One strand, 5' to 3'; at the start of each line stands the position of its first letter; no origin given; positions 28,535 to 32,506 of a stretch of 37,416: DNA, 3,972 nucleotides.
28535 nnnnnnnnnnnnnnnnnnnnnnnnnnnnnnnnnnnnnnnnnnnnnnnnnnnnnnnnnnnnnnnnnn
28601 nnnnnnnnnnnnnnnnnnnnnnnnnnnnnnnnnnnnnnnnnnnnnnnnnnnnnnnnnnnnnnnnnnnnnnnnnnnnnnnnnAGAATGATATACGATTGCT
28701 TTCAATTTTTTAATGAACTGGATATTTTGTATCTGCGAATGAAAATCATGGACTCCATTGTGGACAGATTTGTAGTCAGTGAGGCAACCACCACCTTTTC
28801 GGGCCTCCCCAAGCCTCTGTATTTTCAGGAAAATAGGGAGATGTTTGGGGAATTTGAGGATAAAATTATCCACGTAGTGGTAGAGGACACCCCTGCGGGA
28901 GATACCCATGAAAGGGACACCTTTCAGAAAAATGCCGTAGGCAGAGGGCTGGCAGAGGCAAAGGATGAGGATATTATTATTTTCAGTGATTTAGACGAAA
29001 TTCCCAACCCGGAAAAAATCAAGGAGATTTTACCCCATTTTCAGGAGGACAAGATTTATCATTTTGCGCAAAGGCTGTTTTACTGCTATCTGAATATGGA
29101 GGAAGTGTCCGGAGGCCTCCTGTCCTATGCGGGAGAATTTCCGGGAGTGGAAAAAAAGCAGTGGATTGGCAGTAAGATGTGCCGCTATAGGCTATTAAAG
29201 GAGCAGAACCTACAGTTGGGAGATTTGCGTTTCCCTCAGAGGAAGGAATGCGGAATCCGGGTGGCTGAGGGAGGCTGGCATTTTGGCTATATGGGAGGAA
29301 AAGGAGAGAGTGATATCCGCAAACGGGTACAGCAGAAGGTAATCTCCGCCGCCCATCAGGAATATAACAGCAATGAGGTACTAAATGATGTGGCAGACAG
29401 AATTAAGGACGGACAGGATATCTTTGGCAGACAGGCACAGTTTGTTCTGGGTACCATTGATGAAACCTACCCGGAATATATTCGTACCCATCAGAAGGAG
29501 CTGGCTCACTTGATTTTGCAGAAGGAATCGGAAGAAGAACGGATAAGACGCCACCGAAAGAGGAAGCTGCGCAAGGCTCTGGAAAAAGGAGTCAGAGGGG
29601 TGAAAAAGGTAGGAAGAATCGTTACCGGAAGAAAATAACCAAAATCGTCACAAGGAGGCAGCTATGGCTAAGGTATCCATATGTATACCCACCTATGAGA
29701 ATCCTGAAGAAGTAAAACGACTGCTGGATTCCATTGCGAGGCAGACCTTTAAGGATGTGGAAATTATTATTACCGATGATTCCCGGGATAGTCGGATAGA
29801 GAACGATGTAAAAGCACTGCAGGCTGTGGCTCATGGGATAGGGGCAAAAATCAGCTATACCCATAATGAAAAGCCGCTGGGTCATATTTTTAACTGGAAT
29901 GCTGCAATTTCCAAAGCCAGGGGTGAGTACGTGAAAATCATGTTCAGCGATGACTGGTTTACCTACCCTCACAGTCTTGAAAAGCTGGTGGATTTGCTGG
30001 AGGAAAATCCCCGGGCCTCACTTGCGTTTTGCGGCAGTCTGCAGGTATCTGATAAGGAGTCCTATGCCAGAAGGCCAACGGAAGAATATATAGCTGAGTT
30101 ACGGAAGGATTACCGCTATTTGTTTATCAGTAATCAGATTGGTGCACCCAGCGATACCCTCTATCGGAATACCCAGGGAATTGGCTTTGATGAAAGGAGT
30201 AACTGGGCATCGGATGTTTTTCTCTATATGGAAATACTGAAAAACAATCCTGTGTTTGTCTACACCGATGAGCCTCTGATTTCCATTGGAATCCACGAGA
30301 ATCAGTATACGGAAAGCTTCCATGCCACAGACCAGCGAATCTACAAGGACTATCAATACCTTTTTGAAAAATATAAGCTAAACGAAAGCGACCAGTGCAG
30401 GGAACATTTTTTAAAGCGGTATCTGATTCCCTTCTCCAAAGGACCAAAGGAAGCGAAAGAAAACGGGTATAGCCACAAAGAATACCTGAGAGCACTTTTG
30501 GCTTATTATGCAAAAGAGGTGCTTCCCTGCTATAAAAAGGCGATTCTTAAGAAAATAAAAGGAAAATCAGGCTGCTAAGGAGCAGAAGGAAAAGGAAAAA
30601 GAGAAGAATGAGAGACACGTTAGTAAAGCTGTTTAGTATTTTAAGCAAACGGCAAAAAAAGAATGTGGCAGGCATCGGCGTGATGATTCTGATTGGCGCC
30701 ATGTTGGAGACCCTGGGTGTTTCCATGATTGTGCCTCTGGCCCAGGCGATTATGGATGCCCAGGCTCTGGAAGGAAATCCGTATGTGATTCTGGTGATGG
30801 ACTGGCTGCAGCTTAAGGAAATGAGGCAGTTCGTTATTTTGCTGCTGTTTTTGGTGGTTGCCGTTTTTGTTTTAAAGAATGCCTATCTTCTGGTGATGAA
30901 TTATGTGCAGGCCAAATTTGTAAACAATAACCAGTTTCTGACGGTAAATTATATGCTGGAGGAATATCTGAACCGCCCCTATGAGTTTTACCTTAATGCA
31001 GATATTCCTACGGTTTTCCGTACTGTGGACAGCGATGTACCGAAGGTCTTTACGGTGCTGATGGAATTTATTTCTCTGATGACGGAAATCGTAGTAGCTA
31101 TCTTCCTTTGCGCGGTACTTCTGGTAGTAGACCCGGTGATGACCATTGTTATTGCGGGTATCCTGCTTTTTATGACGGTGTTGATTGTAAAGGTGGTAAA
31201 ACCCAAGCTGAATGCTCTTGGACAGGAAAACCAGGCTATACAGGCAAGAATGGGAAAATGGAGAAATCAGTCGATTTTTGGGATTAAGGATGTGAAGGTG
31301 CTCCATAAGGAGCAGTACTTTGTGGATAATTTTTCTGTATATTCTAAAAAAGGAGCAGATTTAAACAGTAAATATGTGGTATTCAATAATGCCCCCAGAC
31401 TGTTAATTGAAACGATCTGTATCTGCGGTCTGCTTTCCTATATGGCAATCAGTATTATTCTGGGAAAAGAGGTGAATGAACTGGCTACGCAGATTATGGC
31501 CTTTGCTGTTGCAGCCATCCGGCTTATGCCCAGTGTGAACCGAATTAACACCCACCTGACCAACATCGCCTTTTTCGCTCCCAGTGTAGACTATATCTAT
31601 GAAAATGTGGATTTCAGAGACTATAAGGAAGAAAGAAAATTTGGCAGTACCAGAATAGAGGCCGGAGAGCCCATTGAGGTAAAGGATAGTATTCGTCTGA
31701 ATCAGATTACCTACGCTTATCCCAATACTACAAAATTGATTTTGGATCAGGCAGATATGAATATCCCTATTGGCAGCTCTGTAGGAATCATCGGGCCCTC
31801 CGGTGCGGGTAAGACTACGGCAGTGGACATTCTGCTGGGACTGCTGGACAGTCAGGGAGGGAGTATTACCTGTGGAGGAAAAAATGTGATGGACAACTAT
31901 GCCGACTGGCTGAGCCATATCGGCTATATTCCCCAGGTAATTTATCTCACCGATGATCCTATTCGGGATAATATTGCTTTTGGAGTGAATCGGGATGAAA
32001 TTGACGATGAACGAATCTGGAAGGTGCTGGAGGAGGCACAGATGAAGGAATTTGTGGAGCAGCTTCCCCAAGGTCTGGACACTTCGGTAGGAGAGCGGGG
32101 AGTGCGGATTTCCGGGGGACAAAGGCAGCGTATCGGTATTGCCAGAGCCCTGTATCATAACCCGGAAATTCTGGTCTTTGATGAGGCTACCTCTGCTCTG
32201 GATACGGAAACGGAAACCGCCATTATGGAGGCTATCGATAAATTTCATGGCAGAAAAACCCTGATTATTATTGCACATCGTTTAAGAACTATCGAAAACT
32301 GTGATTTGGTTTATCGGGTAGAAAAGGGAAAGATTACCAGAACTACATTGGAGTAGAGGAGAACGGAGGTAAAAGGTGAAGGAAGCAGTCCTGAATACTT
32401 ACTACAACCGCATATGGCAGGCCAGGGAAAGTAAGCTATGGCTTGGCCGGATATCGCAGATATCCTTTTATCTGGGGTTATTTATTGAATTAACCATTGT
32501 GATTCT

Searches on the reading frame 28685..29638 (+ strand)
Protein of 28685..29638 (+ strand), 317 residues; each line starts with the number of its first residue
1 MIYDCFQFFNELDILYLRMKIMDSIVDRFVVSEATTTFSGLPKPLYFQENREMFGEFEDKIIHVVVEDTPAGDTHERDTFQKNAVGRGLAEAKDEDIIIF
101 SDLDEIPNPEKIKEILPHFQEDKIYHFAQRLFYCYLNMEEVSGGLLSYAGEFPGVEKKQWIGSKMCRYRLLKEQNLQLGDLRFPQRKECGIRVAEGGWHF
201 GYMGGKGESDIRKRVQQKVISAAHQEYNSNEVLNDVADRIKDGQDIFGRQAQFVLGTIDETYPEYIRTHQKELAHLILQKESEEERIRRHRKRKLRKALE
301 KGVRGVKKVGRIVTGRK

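Call 7: search_protein_families(library=pfam, proteins=[window:28685-29638:+], max_evalue=0.001)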
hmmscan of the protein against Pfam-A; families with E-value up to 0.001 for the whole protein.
window:28685-29638:+ (317 aa): 2 families
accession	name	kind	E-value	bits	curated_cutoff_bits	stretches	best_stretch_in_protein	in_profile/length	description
PF04724.18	Glyco_transf_17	-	3e-22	79.6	26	1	2-113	75-191/348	Glycosyltransferase family 17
PF00535.33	Glycos_transf_2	-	0.00027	21.4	23.3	1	81-129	66-113/168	Glycosyl transferase family 2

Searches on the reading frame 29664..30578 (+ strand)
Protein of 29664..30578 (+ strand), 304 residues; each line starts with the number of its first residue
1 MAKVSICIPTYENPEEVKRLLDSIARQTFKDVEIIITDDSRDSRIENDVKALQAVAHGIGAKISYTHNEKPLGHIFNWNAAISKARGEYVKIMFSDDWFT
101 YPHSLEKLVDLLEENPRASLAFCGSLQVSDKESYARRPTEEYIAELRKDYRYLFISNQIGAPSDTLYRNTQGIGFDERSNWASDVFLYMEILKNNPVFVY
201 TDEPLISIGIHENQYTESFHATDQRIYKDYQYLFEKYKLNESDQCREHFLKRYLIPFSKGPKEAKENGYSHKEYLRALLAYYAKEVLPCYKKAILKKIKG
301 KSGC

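Call 7: search_protein_families(library=pfam, proteins=[window:29664-30578:+], max_evalue=0.001)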
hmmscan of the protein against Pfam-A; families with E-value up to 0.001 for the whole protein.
window:29664-30578:+ (304 aa): 2 families
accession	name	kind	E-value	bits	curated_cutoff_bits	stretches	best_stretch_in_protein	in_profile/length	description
PF00535.33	Glycos_transf_2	-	2.2e-22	80.2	23.3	1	5-167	1-159/168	Glycosyl transferase family 2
PF13641.12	Glyco_tranf_2_3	-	3.8e-07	30.8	27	1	4-140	3-136/230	Glycosyltransferase like family 2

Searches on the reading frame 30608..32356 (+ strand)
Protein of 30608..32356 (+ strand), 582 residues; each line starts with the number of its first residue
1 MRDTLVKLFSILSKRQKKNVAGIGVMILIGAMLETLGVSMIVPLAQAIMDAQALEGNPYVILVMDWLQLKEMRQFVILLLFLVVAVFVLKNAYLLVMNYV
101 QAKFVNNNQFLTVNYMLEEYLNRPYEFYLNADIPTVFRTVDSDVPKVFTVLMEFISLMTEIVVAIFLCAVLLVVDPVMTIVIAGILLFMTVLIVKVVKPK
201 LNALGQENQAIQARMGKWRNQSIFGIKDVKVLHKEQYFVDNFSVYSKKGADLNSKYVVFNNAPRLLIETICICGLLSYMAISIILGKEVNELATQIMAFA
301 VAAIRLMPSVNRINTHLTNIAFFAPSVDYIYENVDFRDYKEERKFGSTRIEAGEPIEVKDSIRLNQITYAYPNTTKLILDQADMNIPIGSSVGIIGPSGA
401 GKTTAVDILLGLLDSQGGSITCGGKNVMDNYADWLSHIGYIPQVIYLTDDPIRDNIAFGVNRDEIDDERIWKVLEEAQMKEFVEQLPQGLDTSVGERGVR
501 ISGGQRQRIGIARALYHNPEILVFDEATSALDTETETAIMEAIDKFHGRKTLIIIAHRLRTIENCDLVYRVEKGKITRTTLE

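Call 7: search_protein_families(library=pfam, proteins=[window:30608-32356:+], max_evalue=0.001)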
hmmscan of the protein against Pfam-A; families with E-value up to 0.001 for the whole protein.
window:30608-32356:+ (582 aa): 4 families
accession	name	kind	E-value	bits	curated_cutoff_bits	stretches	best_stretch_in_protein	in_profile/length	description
PF00005.33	ABC_tran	-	3.1e-26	93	25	1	379-529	1-137/137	ABC transporter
PF00664.28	ABC_membrane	-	2.6e-09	37.6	28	1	60-262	37-226/274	ABC transporter transmembrane region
PF02463.25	SMC_N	-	1.1e-06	28.8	40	1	464-573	117-213/220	RecF/RecN/SMC N terminal domain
PF13304.12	AAA_21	-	0.00039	21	27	0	393-415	3-25/304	AAA domain, putative AbiEii toxin, Type IV TA system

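Call 64: search_protein_families(library=ncbifam, proteins=[window:30608-32356:+], max_evalue=0.00001)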
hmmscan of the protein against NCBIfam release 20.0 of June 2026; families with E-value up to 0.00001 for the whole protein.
window:30608-32356:+ (582 aa): 181 families (the best 25 are shown)
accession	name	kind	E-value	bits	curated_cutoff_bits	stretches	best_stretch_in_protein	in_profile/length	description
NF050066.1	LPSTprtrPglK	equivalog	1.4e-105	353.8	1000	1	5-574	2-558/558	BC-type lipopolysaccharide transporter PglK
TIGR02203.1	MsbA_lipidA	equivalog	2.1e-80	270.9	602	1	25-577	17-547/572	lipid A export permease/ATP-binding protein MsbA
NF045513.1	HepA_fam_ABC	equivalog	9.1e-77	258.9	725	1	25-577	41-587/610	heterocyst formation ABC transporter subunit HepA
TIGR02204.1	MsbA_rel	hypoth_equivalog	1.3e-63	215.6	780.4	1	94-577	79-553/576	ABC transporter, permease/ATP-binding protein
TIGR03375.1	type_I_sec_LssB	subfamily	1.2e-62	212.2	693.1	1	163-577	275-680/696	type I secretion system permease/ATPase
TIGR03796.1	NHLM_micro_ABC1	equivalog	5.4e-62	210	853.3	1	8-578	141-691/710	NHLP family bacteriocin export ABC transporter peptidase/permease/ATPase subunit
TIGR02857.1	CydD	equivalog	8.2e-60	203.2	435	1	354-569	312-527/529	thiol reductant ABC exporter subunit CydD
NF008381.0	PRK11176.1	equivalog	1.3e-59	202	867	1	70-577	58-557/582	lipid A ABC transporter ATP-binding protein/permease MsbA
TIGR03797.1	NHLM_micro_ABC2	equivalog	1.4e-58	199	709.4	1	6-578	124-664/686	NHLP bacteriocin export ABC transporter permease/ATPase subunit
NF010178.0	PRK13657.1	equivalog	3.8e-58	197.3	733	1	73-577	54-548/588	glucan ABC transporter ATP-binding protein/ permease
TIGR00958.1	3a01208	subfamily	6.3e-57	193.3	874.6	1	114-578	238-693/711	antigen peptide transporter 2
TIGR01846.1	type_I_sec_HlyB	subfamily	1.1e-56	192.5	725.55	1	89-577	191-670/694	type I secretion system permease/ATPase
NF008364.0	PRK11160.1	equivalog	2.8e-56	191.3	630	1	143-578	126-554/575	heme ABC transporter ATP-binding protein/permease CydC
TIGR01842.1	type_I_sec_PrtD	subfamily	6e-52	176.9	510.15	1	357-578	312-533/544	type I secretion system permease/ATPase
NF052233.1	CphA_assoc_ABC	equivalog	7.7e-52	176.6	880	1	145-577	300-721/766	cyanophycin metabolism-associated ABC transporter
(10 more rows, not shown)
